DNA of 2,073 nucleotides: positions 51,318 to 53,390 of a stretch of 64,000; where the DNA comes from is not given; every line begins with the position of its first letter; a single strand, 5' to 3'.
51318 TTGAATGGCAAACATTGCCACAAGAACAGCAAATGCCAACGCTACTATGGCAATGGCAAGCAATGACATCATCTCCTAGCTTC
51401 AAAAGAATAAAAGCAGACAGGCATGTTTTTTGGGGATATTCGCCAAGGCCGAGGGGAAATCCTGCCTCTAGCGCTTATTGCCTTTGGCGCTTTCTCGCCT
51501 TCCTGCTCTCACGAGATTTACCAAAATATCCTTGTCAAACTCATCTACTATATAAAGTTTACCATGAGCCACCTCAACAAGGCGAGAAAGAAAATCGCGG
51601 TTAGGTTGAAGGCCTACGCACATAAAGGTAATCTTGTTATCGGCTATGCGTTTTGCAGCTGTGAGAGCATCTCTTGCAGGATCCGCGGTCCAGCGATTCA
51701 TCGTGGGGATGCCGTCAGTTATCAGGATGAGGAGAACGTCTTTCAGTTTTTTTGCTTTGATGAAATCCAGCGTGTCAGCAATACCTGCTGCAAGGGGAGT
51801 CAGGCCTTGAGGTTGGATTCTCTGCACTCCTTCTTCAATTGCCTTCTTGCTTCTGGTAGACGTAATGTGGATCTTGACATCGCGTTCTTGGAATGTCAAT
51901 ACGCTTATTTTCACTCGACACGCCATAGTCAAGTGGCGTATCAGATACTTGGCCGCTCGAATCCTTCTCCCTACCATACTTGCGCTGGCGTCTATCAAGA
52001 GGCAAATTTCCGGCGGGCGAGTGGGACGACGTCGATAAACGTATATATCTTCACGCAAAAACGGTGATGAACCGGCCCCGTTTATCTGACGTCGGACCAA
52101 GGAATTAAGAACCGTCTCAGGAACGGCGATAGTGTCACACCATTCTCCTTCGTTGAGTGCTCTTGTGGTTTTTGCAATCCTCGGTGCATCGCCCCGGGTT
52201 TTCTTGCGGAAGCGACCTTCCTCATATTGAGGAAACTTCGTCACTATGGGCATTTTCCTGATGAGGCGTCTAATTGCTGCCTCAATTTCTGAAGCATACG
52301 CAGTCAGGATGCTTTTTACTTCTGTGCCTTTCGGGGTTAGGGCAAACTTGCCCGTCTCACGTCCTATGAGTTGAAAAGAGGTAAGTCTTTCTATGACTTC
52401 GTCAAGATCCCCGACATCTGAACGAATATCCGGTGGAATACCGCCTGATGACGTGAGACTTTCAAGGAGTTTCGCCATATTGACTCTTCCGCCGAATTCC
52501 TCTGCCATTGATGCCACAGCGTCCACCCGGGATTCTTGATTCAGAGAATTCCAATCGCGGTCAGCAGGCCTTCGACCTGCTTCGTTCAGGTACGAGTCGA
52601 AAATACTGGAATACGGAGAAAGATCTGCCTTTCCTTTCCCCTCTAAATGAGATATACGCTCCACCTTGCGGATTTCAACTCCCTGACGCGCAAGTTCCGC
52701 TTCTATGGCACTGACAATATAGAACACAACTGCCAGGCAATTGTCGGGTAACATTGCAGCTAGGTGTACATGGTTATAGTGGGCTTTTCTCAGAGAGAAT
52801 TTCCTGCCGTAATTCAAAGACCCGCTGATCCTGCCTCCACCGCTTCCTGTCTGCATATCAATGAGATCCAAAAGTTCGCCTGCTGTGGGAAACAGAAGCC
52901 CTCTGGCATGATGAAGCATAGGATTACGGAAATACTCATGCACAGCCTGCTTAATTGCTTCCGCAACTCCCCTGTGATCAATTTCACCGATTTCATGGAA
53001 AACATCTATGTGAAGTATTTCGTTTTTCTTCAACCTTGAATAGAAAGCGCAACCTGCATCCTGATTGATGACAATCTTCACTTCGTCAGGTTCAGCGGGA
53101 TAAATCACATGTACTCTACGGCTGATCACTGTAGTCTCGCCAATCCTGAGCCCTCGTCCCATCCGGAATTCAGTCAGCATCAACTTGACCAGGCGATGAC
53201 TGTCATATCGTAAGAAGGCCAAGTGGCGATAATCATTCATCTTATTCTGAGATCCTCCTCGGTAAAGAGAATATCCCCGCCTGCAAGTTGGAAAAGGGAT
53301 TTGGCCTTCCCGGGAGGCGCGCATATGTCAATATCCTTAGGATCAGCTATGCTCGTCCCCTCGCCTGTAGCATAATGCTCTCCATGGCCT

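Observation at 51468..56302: Sigma-54-controlled orphan Mg-chelatase-like AAA+ / vWA pair (a ChlD split across two genes) with a novel N-terminal domain and no ChlH/CobN partner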

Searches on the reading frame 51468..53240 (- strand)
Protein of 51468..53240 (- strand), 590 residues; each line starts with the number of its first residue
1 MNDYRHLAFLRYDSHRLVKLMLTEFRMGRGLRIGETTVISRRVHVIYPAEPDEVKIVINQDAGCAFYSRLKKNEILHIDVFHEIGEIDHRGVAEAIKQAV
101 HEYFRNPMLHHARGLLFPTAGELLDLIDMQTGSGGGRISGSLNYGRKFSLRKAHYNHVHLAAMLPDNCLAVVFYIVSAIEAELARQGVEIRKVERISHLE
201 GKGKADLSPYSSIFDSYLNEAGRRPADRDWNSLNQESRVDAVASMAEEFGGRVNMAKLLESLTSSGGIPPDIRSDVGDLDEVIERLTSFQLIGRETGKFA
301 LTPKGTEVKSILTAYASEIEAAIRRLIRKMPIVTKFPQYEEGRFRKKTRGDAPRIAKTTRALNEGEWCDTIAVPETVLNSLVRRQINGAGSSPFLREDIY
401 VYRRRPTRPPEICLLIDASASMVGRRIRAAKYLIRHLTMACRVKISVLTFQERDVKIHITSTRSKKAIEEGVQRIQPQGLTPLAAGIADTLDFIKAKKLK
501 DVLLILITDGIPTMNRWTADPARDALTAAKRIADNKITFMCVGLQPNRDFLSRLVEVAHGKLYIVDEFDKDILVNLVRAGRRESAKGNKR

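Call 3: search_protein_families(library=pfam, proteins=[window:51468-53240:-], max_evalue=0.01)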
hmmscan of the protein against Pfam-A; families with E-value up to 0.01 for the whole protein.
window:51468-53240:- (590 aa): 3 families
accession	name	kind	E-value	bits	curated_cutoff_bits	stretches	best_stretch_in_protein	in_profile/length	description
PF13519.12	VWA_2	-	1.1e-09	39.3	27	1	413-510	2-106/107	von Willebrand factor type A domain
PF00092.34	VWA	-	2.6e-09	38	23.8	1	412-570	2-167/174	von Willebrand factor type A domain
PF05762.20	VWA_CoxE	-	2.4e-05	24.3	26.4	1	401-513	47-162/222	VWA domain containing CoxE-like protein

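Call 4: search_protein_families(library=ncbifam, proteins=[window:51468-53240:-], max_evalue=0.01)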
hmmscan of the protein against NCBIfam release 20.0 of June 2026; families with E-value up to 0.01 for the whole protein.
window:51468-53240:- (590 aa): 3 families
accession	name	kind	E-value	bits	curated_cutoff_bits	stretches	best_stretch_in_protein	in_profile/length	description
TIGR02442.1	Cob-chelat-sub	hypoth_equivalog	1.3e-19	70.1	779.45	1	356-545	420-616/641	putative cobaltochelatase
TIGR02031.1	BchD-ChlD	equivalog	5.8e-08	31.9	499.55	1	397-525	411-546/608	magnesium chelatase ATPase subunit D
NF009943.0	PRK13406.1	equivalog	6.5e-06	24.9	571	1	394-544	386-545/585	magnesium chelatase subunit D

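Call 8: find_homologous_proteins(query=window:51468-53240:-, max_evalue=0.001)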
Query window:51468-53240:- (590 aa): 166 proteins with E <= 0.001 among 8000 candidates; the best 120 are listed.
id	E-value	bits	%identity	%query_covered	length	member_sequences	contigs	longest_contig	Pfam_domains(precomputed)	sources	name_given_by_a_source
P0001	0.0e+0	1202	90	100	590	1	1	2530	PF00092.35,PF13519.13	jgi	-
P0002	0.0e+0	1198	90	100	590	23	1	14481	PF13768.13,PF00092.35,PF13519.13,PF05762.21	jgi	-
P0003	0.0e+0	1156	86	100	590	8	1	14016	PF00092.35,PF13519.13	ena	-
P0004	0.0e+0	1139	85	100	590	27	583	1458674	PF13768.13,PF00092.35,PF13519.13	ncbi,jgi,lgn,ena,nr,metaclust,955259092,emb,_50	ncbi:MAG: VWA domain-containing protein [Bacillota bacterium]|jgi:magnesium chelatase subunit D|nr:V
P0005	0.0e+0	1127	85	99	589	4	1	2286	PF00092.35,PF13519.13,PF05762.21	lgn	-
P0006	0.0e+0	1051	79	100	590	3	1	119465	PF13768.13,PF00092.35,PF13519.13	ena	-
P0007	2.9e-280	949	91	79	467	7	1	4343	PF13768.13,PF00092.35,PF13519.13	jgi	-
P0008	6.5e-272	921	68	99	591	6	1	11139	PF00092.35,PF13519.13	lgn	-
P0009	6.0e-267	905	65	100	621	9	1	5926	PF00092.35,PF13519.13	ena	-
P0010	1.9e-266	903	66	100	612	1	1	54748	PF00092.35,PF13519.13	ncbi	ncbi:MAG: vWA domain-containing protein [Clostridia bacterium]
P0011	4.6e-266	902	67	100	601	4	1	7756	PF00092.35,PF13519.13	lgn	-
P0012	2.4e-265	900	66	100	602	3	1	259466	PF00092.35,PF13519.13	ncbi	ncbi:MAG: vWA domain-containing protein [Bacteroidota bacterium]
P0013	1.1e-264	898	65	100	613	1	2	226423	PF00092.35,PF13519.13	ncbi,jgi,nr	ncbi:MAG: VWA domain-containing protein [Firmicutes bacterium]|jgi:magnesium chelatase subunit D|nr:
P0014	2.3e-263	893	66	100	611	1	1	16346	PF00092.35,PF13519.13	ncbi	-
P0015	6.0e-263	892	65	100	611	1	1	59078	PF00092.35,PF13519.13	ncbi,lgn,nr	ncbi:MAG: VWA domain-containing protein [Firmicutes bacterium]|nr:VWA domain-containing protein [Bac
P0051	4.3e-117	410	39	96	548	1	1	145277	PF00092.35,PF13519.13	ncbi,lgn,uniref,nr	ncbi:magnesium chelatase subunit D [Caldanaerovirga acetigignens]|uniref:Magnesium chelatase subunit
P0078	5.7e-111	390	37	98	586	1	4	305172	PF13768.13,PF00092.35,PF13519.13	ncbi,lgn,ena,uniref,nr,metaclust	ncbi:vWA domain-containing protein [Sporolituus thermophilus]|uniref:Magnesium chelatase subunit D n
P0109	1.7e-101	359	34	60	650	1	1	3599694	PF00092.35,PF13519.13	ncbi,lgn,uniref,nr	ncbi:VWA domain-containing protein [Caldinitratiruptor microaerophilus]|uniref:VWFA domain-containin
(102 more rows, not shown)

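Call 10: find_encoding_contigs(protein=P0004, flank=10000, max_places=2)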
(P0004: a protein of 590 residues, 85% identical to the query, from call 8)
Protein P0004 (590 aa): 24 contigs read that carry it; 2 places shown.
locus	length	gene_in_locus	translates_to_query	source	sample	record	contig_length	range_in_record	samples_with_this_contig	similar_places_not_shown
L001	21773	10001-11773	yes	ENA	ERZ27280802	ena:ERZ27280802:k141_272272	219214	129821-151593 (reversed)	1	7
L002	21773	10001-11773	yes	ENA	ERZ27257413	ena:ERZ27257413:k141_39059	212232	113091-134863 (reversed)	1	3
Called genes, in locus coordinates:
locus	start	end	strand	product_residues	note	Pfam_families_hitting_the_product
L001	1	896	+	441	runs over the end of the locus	PF00350:Dynamin_N (faint), PF01926:MMR_HSR1, PF02421:FeoB_N, PF03193:RsgA_GTPase (faint), PF00009:GTP_EFTU, PF01926:MMR_HSR1, PF02421:FeoB_N, PF14714:KH_dom-like, +1 more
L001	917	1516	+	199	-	PF02660:G3P_acyltransf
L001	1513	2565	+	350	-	PF01210:NAD_Gly3P_dh_N, PF02558:ApbA (weak), PF07479:NAD_Gly3P_dh_C, PF20618:GPD_NAD_C_bact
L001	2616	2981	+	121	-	PF12773:DZR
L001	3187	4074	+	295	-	-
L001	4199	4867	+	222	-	PF02308:MgtC, PF01842:ACT (weak), PF13291:ACT_4 (weak)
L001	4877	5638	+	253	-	PF01975:SurE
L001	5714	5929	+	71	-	-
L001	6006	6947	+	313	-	PF01820:Dala_Dala_lig_N, PF02655:ATP-grasp_3, PF07478:Dala_Dala_lig_C, PF02786:CPSase_L_D2 (weak), PF02222:ATP-grasp (weak), PF13535:ATP-grasp_4 (weak)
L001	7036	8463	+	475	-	PF00989:PAS, PF08448:PAS_4, PF00158:Sigma54_activat, PF14532:Sigma54_activ_2, PF07728:AAA_5, PF25601:AAA_lid_14, PF02954:HTH_8, PF13556:HTH_30, +1 more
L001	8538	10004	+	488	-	PF17863:AAA_lid_2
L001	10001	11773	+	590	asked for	PF00092:VWA, PF13519:VWA_2, PF13768:VWA_3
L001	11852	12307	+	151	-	PF06305:LapA_dom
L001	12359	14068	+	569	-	PF01368:DHH, PF02272:DHHA1, PF17768:RecJ_OB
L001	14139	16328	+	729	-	PF01966:HD, PF13328:HD_4, PF04607:RelA_SpoT, PF02824:TGS, PF19296:RelA_AH, PF28438:RelA_RIS, PF13291:ACT_4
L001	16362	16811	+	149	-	PF02580:Tyr_Deacylase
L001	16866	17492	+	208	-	PF00753:Lactamase_B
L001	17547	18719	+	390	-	PF13623:SurA_N_2, PF13624:SurA_N_3, PF13428:TPR_14 (faint), PF07719:TPR_2 (faint), PF13414:TPR_11, PF13432:TPR_16, PF14559:TPR_19 (weak), PF23914:TPR_CcmH_CycH (weak), +3 more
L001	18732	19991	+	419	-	PF13393:tRNA-synt_His, PF00587:tRNA-synt_2b, PF03129:HGTP_anticodon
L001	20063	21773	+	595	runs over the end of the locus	PF01336:tRNA_anti-codon, PF00152:tRNA-synt_2, PF02938:GAD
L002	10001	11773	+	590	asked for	PF00092:VWA, PF13519:VWA_2, PF13768:VWA_3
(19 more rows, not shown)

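Call 11: find_encoding_contigs(protein=P0051, flank=10000, max_places=1)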
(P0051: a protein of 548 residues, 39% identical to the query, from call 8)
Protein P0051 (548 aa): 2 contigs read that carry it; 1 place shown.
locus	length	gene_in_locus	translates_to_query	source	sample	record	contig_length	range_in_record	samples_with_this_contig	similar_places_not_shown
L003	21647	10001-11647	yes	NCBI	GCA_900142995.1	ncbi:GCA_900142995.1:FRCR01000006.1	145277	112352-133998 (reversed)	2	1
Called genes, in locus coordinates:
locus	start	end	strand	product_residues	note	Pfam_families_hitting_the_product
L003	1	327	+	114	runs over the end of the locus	PF00420:Oxidored_q2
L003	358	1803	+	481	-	PF10125:NADHdeh_related (weak), PF00361:Proton_antipo_M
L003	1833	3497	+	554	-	PF00361:Proton_antipo_M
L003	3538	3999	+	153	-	-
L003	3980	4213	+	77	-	PF03471:CorC_HlyC (weak)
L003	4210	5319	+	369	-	PF01702:TGT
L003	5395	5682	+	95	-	PF02699:YajC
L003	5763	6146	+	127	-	PF12670:DUF3792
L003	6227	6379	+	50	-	PF13165:SCIFF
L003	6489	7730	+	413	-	PF21760:SecD_1st, PF03176:MMPL (weak), PF22599:SecDF_P1_head, PF02355:SecD_SecF_C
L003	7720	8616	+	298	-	PF07549:Sec_GG (weak), PF02355:SecD_SecF_C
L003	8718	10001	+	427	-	-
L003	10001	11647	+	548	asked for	PF00092:VWA, PF13519:VWA_2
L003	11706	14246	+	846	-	PF01368:DHH, PF02272:DHHA1, PF17768:RecJ_OB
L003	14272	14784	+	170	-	PF00156:Pribosyltran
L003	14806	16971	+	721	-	PF01966:HD, PF13328:HD_4, PF04607:RelA_SpoT, PF02824:TGS, PF19296:RelA_AH, PF28438:RelA_RIS, PF01842:ACT, PF13291:ACT_4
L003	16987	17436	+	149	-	PF02580:Tyr_Deacylase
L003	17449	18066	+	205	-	PF00753:Lactamase_B, PF19583:ODP (weak), PF23023:Anti-Pycsar_Apyc1 (weak)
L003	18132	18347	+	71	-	-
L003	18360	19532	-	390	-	PF00089:Trypsin, PF13365:Trypsin_2, PF00595:PDZ, PF13180:PDZ_2, PF17820:PDZ_6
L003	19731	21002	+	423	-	PF13393:tRNA-synt_His, PF00152:tRNA-synt_2 (faint), PF00587:tRNA-synt_2b, PF03129:HGTP_anticodon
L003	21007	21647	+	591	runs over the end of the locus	PF01336:tRNA_anti-codon, PF00152:tRNA-synt_2, PF02938:GAD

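Call 12: find_encoding_contigs(protein=P0078, flank=10000, max_places=1)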
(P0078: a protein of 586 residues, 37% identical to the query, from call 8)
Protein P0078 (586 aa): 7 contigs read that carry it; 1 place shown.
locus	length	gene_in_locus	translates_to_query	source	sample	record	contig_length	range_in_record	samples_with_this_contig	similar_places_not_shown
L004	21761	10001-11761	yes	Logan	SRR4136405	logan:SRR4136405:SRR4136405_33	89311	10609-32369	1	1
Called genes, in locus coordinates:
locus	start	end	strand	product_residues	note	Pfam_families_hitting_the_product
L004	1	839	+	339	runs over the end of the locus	PF02547:Queuosine_synth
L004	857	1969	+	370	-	PF01702:TGT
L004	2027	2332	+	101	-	PF02699:YajC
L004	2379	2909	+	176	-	PF01812:5-FTHF_cyc-lig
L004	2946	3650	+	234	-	PF07228:SpoIIE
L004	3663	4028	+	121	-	-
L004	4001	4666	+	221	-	-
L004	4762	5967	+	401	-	PF21760:SecD_1st, PF22599:SecDF_P1_head, PF03176:MMPL, PF02355:SecD_SecF_C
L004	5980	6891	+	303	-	PF07549:Sec_GG, PF02355:SecD_SecF_C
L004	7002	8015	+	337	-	-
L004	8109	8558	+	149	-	PF04306:DUF456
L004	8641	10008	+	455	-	PF01078:Mg_chelatase (weak), PF17863:AAA_lid_2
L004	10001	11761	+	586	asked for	PF13768:VWA_3 (faint), PF00092:VWA, PF13519:VWA_2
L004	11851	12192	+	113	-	PF06305:LapA_dom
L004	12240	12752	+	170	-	PF00156:Pribosyltran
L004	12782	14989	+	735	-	PF13328:HD_4, PF01966:HD, PF04607:RelA_SpoT, PF02824:TGS, PF19296:RelA_AH, PF28438:RelA_RIS, PF13291:ACT_4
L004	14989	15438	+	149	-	PF02580:Tyr_Deacylase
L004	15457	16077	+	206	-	PF00753:Lactamase_B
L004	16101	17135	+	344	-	PF01594:AI-2E_transport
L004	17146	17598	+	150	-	PF01475:FUR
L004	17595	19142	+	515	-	PF04055:Radical_SAM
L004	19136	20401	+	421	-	PF13393:tRNA-synt_His, PF00587:tRNA-synt_2b, PF03129:HGTP_anticodon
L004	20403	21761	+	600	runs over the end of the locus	PF01336:tRNA_anti-codon, PF00152:tRNA-synt_2, PF02938:GAD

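Call 19: search_solved_structures(query=A2, max_evalue=1)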
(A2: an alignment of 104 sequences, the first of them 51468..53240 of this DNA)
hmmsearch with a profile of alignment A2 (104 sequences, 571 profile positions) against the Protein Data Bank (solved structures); distinct sequences matched with E-value up to 1: 51.
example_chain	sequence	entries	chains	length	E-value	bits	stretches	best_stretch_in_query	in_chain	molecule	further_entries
8s05_A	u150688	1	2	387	7.2e-13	51.2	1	390-553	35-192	Conserved protein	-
2x31_A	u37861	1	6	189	2.3e-10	42.9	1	398-500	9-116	MAGNESIUM-CHELATASE 60 KDA SUBUNIT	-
9c4f_I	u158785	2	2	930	2.3e-08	36.3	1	392-543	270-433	Inter-alpha-trypsin inhibitor heavy chain H4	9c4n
6tnj_A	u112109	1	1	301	0.00016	23.6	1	393-498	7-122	Minor fimbrium subunit Mfa5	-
6to1_A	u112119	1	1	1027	0.00025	23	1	385-498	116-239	Minor fimbrium subunit Mfa5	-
3tvy_A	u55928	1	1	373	0.00057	21.8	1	456-501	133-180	Cell wall surface anchor family protein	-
3tw0_A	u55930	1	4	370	0.00063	21.7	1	456-501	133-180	Cell wall surface anchor family protein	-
3txa_A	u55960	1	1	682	0.00085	21.2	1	456-501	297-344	Cell wall surface anchor family protein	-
1t6b_Y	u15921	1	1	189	0.0013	20.6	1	390-495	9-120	Anthrax toxin receptor 2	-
8fz4_A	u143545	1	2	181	0.0021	19.9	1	393-495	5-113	Anthrax toxin receptor 2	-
7n1o_A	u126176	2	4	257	0.0024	19.7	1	388-495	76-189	Transcription factor ETV6,Isoform 4 of Anthrax toxin receptor 2 | Transcription factor ETV6,Anthrax toxin receptor 2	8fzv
8ft6_A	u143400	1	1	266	0.0026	19.7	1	388-495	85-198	Transcription factor ETV6,Anthrax toxin receptor 2 chimera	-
1sht_X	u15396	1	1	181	0.0028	19.5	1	394-495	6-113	Anthrax toxin receptor 2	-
1shu_X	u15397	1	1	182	0.0028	19.5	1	394-495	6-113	Anthrax toxin receptor 2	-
1tzn_a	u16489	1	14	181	0.003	19.5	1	394-495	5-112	Anthrax toxin receptor 2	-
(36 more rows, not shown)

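Call 23: find_related_loci(query=A2, collection=genome_contigs, flank=8000)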
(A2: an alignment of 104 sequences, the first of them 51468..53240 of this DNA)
Query A2 (590 aa) in genome_contigs; peptide patterns used: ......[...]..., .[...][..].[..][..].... (x = any residue, [..] = any of these).
281 stretches matched a pattern; 188 encode a relative of the query (tblastn E <= 1e-3); the best 80 are kept; 80 distinct loci.
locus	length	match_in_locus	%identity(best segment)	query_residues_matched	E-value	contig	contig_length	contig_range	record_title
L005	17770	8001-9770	92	1-590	0e+0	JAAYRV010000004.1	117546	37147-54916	MAG: Bacillota bacterium isolate AS23ysBPME_252 1421_AS23, whole genome shotgun sequence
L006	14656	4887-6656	91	1-590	0e+0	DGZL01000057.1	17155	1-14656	MAG TPA_asm: Firmicutes bacterium UBA4981 UBA4981_contig_3821, whole genome shotgun sequence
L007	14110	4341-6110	90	1-590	0e+0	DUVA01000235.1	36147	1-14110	MAG TPA_asm: Bacillota bacterium isolate AS08sgBPME_304 277597_AS08, whole genome shotgun sequence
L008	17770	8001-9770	89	1-590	0e+0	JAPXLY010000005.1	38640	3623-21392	MAG: Bacillota bacterium isolate binned_ad_5.35 NODE_1002_length_38640_cov_14.340742, whole genome shotgun sequence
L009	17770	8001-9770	86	1-590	0e+0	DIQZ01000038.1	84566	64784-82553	MAG TPA_asm: Firmicutes bacterium UBA5449 UBA5449_contig_3538, whole genome shotgun sequence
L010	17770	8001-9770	85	1-590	0e+0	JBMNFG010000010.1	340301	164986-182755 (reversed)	MAG: Bacillota bacterium isolate SBF912LR0HQ0073 contig_4877, whole genome shotgun sequence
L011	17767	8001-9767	79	1-589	0e+0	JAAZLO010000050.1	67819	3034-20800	MAG: Bacillota bacterium isolate AS23ysBPME_220 90314_AS23, whole genome shotgun sequence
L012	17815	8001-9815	66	1-588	0e+0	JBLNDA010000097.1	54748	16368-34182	MAG: Clostridia bacterium isolate MAG111 PRJNA950955_bin2_renamed_97, whole genome shotgun sequence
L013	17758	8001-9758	68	1-586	0e+0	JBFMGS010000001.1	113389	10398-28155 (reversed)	MAG: Bacillota bacterium isolate MAG303 MAG303_1, whole genome shotgun sequence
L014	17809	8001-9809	66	1-587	0e+0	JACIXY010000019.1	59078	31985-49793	MAG: Bacillota bacterium isolate MAG-64 Firmicutes_O3_bin27_Scaffold_19, whole genome shotgun sequence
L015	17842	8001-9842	64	1-588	0e+0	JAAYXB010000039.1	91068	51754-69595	MAG: Bacillota bacterium isolate AS02xzSISU_21 21533_AS02, whole genome shotgun sequence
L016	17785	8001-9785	66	1-588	0e+0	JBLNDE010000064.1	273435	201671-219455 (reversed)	MAG: Bacillota bacterium isolate MAG107 PRJNA950955_bin16_renamed_63, whole genome shotgun sequence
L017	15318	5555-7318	65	1-588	0e+0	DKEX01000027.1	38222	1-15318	MAG TPA_asm: Firmicutes bacterium UBA6811 UBA6811_contig_14322, whole genome shotgun sequence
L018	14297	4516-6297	66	1-588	0e+0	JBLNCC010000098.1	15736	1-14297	MAG: Betaproteobacteria bacterium isolate MAG135 PRJNA950955_bin41_renamed_97, whole genome shotgun sequence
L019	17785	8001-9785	67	1-588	0e+0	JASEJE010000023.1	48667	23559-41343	MAG: Bacillota bacterium isolate Yes71-24 NODE_23_length_48667_cov_64.221283, whole genome shotgun sequence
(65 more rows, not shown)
